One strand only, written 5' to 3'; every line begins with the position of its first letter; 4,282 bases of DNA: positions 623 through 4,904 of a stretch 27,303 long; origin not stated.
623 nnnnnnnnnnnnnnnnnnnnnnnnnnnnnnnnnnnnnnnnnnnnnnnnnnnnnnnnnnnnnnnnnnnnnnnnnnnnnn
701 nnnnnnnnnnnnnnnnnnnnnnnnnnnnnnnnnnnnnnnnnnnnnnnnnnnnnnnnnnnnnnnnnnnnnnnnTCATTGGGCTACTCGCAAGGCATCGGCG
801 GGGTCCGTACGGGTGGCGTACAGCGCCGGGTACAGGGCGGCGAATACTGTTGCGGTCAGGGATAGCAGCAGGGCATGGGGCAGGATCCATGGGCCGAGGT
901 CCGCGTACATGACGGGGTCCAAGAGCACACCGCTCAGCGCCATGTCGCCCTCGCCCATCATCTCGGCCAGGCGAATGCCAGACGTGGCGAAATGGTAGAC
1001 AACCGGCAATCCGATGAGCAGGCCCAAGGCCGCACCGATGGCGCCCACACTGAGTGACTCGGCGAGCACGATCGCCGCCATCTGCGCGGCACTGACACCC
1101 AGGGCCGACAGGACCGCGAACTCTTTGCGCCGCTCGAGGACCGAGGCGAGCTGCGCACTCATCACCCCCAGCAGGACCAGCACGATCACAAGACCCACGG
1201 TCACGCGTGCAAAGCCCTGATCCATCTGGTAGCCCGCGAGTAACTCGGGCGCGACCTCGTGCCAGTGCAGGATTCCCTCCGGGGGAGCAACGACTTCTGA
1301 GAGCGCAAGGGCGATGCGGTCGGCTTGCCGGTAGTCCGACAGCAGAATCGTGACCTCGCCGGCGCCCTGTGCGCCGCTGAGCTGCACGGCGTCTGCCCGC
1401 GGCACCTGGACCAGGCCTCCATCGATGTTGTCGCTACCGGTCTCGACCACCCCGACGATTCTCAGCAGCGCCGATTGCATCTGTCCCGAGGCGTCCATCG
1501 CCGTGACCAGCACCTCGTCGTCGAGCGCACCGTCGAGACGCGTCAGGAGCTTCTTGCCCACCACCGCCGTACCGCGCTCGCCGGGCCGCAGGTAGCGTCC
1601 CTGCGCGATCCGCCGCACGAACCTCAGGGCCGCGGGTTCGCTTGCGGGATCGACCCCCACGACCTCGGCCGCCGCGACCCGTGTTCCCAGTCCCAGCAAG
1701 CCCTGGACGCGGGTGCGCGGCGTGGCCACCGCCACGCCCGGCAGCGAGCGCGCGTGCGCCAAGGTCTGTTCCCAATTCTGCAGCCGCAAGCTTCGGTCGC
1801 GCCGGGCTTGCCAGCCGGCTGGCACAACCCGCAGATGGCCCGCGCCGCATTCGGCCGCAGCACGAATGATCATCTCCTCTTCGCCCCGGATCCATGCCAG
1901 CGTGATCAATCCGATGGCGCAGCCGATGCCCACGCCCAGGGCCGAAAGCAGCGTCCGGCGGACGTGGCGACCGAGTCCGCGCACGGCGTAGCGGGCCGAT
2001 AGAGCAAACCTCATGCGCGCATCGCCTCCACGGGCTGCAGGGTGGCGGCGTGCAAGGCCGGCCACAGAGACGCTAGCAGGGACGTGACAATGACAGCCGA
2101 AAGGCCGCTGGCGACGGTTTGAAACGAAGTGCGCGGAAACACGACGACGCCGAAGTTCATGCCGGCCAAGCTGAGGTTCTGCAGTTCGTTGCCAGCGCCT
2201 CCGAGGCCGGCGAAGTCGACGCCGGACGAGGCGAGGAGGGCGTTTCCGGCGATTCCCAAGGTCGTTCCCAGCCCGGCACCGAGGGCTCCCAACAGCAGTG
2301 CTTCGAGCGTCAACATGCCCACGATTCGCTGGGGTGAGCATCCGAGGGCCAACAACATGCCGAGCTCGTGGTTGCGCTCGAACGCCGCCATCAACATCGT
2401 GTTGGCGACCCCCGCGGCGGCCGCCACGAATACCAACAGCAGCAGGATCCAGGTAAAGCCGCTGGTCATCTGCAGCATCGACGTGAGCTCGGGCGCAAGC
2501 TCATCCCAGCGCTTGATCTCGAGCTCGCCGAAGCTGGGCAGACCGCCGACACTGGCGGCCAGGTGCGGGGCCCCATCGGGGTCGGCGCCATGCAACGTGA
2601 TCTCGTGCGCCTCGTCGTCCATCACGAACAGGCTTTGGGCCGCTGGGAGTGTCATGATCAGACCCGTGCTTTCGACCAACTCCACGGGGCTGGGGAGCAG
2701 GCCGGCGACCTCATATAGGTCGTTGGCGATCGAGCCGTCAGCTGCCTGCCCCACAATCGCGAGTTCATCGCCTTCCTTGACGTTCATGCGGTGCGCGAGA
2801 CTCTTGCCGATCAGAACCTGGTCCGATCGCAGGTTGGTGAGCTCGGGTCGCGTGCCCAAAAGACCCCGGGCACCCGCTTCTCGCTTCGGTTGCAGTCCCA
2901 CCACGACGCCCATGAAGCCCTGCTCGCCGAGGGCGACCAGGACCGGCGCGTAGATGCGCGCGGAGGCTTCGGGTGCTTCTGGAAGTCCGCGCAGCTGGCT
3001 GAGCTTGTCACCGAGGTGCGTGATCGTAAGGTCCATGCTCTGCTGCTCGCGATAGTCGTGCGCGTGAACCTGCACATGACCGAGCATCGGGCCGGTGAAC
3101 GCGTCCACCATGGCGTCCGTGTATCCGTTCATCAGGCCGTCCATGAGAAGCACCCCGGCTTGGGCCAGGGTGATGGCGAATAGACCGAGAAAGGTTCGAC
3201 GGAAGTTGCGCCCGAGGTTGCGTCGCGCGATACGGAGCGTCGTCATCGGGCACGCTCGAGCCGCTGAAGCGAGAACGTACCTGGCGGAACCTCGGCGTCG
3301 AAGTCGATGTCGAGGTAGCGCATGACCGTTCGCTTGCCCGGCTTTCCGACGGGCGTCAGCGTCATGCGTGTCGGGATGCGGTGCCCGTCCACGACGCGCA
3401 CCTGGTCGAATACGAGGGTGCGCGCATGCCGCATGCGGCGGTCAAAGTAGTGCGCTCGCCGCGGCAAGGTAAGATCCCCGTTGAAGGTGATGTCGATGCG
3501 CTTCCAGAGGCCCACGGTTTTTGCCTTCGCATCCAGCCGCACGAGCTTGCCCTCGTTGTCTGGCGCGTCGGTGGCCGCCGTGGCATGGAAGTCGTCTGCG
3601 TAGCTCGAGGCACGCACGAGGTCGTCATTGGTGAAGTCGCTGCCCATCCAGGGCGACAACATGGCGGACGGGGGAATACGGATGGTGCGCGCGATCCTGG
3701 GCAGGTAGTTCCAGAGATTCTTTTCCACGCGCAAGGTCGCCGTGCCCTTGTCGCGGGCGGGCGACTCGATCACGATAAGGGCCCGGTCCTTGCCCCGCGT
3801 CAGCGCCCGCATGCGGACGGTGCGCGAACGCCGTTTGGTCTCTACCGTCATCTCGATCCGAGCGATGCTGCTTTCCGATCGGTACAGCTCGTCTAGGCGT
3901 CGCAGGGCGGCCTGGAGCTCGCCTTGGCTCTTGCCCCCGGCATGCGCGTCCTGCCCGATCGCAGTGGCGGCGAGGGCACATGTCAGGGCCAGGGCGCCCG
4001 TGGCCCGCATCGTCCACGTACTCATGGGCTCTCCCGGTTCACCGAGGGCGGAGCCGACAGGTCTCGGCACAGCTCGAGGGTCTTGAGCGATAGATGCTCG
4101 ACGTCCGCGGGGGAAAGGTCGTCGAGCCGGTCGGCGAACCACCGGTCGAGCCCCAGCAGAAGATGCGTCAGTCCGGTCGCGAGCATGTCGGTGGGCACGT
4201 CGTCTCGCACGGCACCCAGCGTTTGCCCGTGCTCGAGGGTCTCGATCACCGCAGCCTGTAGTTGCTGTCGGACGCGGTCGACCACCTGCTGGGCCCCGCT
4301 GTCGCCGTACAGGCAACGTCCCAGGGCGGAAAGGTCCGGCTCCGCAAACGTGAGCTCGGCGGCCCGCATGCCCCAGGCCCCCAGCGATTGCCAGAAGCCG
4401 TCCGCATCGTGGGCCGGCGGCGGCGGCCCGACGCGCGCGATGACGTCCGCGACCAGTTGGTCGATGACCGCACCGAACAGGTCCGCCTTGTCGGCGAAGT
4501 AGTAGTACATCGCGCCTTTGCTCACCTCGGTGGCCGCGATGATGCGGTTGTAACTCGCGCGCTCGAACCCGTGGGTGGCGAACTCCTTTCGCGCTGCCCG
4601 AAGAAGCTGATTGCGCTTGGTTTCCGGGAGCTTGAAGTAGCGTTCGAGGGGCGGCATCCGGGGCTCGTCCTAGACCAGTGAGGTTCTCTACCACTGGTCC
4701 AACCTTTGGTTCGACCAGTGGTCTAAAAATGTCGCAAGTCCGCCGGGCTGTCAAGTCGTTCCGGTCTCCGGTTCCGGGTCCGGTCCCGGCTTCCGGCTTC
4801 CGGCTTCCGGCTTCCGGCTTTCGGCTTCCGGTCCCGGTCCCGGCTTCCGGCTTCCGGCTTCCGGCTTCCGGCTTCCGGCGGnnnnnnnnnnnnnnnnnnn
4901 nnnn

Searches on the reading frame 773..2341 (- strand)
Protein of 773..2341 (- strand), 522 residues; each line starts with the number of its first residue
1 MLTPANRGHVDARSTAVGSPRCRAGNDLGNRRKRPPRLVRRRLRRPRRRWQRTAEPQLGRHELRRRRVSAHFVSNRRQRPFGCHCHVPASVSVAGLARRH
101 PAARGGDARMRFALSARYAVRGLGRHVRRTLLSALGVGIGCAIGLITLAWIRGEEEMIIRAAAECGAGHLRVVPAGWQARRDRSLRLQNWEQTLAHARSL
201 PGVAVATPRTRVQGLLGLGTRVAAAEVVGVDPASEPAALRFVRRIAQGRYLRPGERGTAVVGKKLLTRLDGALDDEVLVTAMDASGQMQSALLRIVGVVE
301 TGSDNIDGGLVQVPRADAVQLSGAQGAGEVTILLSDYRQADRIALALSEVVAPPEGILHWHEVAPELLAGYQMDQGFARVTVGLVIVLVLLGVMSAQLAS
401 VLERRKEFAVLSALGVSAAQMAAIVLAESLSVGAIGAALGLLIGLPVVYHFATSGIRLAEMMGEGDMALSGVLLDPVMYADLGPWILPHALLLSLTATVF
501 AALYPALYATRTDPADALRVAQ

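Call 7: search_protein_families(library=pfam, proteins=[window:773-2341:-], max_evalue=0.001)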
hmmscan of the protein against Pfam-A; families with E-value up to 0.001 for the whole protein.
window:773-2341:- (522 aa): 2 families
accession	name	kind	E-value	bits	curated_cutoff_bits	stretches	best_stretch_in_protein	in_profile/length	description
PF02687.27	FtsX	-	1.8e-15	57.5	25.5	1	382-514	4-120/120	FtsX-like permease C-terminal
PF12704.14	MacB_PCD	-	7.8e-14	52.9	27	1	130-344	1-201/207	MacB-like periplasmic core domain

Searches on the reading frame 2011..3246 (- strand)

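Call 7: search_protein_families(library=pfam, proteins=[window:2011-3246:-], max_evalue=0.001)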
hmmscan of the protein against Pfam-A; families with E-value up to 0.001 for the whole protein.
window:2011-3246:- (411 aa): 2 families
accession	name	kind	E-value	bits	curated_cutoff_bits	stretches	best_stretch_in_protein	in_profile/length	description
PF02687.27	FtsX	-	5.3e-13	49.5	25.5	1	267-405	2-120/120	FtsX-like permease C-terminal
PF12704.14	MacB_PCD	-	6.7e-08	33.5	27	1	18-224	1-195/207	MacB-like periplasmic core domain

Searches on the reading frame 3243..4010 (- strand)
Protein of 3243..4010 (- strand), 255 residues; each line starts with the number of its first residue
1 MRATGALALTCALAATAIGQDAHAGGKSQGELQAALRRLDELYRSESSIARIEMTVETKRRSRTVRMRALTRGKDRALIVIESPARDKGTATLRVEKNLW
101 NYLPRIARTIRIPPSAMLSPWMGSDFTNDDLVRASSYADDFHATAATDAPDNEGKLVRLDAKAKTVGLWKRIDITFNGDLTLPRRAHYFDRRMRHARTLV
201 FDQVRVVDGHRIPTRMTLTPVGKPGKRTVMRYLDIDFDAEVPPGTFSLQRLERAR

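Call 7: search_protein_families(library=pfam, proteins=[window:3243-4010:-], max_evalue=0.001)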
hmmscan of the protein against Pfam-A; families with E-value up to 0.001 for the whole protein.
window:3243-4010:- (255 aa): 1 family
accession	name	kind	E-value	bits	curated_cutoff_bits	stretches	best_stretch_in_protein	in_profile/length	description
PF17131.11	LolA_like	-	4.6e-40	137.7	30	1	73-253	1-184/184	Outer membrane lipoprotein-sorting protein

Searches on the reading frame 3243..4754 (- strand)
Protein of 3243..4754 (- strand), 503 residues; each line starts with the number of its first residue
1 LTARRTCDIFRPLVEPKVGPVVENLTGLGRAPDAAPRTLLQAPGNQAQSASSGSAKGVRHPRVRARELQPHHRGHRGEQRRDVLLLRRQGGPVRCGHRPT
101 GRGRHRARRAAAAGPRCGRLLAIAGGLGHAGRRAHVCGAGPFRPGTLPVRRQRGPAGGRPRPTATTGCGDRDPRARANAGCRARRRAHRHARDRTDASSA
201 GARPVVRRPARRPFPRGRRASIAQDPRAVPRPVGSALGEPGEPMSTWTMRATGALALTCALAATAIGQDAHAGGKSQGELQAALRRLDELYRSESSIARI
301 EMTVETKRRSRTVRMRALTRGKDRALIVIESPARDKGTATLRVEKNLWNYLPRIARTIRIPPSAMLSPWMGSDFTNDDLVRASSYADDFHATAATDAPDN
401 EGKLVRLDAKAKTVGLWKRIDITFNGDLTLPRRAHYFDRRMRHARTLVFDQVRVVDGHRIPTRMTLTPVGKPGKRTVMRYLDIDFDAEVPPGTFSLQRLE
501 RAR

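Call 51: search_protein_families(library=pfam, proteins=[window:3243-4754:-], max_evalue=0.01)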
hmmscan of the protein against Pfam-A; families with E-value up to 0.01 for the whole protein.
window:3243-4754:- (503 aa): 1 family
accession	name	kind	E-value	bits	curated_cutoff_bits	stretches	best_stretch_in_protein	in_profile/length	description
PF17131.11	LolA_like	-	2.6e-39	135.2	30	1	321-501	1-184/184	Outer membrane lipoprotein-sorting protein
